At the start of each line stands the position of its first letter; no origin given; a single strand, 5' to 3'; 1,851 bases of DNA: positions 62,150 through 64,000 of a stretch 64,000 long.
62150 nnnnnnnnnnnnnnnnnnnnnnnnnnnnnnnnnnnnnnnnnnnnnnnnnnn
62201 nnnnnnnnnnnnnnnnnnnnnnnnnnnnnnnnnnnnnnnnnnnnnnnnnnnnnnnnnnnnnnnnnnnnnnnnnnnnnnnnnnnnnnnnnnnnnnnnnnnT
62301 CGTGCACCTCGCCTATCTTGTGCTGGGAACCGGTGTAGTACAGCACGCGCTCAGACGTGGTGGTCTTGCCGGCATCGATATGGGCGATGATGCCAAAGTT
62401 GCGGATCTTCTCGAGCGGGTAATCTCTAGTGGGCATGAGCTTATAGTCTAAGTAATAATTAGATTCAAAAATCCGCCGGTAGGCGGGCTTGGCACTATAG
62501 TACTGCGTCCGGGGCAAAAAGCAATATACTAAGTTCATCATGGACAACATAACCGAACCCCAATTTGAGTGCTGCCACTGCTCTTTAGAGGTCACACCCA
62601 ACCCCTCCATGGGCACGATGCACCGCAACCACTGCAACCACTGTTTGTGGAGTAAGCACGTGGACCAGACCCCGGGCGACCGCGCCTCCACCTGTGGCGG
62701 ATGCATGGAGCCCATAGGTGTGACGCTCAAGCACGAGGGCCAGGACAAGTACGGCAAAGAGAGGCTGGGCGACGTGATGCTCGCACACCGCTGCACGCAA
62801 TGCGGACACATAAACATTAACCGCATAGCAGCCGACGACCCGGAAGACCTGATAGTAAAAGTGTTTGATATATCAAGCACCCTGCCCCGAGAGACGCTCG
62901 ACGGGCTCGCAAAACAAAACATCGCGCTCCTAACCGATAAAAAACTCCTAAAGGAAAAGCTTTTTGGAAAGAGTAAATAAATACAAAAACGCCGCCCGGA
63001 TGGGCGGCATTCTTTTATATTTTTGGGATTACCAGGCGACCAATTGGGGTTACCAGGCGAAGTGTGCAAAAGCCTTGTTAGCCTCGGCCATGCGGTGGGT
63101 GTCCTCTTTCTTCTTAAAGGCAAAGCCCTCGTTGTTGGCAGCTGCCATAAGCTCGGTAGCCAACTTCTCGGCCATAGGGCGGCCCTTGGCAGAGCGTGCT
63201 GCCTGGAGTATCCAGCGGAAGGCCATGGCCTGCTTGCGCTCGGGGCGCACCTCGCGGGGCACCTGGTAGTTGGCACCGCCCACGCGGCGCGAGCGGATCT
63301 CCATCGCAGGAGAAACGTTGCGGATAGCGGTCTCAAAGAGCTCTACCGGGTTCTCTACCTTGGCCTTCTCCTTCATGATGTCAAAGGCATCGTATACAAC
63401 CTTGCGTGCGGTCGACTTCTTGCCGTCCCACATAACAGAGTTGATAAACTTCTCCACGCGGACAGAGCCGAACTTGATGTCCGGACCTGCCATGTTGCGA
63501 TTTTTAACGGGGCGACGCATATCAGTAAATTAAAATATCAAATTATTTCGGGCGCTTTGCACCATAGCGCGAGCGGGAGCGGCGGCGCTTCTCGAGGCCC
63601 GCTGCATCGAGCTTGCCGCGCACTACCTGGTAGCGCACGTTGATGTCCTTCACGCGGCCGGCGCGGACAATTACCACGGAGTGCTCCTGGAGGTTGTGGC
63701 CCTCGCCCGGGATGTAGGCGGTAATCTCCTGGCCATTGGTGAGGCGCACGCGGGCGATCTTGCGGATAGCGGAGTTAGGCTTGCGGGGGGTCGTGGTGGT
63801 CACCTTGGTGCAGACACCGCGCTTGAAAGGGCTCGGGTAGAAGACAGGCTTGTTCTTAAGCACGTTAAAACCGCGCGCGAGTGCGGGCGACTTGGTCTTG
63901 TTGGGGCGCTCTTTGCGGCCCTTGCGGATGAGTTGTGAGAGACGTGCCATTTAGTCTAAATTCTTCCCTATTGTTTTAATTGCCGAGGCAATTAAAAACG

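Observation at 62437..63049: RNHCP-domain zinc-finger gene embedded antisense between rpsG and fusA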

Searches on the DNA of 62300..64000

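Call 56: search_rna_families(source=window, start=62300, end=64000, threshold=evalue, max_evalue=1)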
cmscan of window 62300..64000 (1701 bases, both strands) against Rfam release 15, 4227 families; matches with E-value up to 1: 2.
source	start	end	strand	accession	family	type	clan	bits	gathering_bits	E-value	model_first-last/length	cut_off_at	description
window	62982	63030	-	RF01859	Phe_leader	Cis-reg; leader;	-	22.3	55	0.78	1-125/125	no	Phenylalanine leader peptide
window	62986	63013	-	RF00126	ryfA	Gene; sRNA;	-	16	80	0.27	267-294/296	no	ryfA RNA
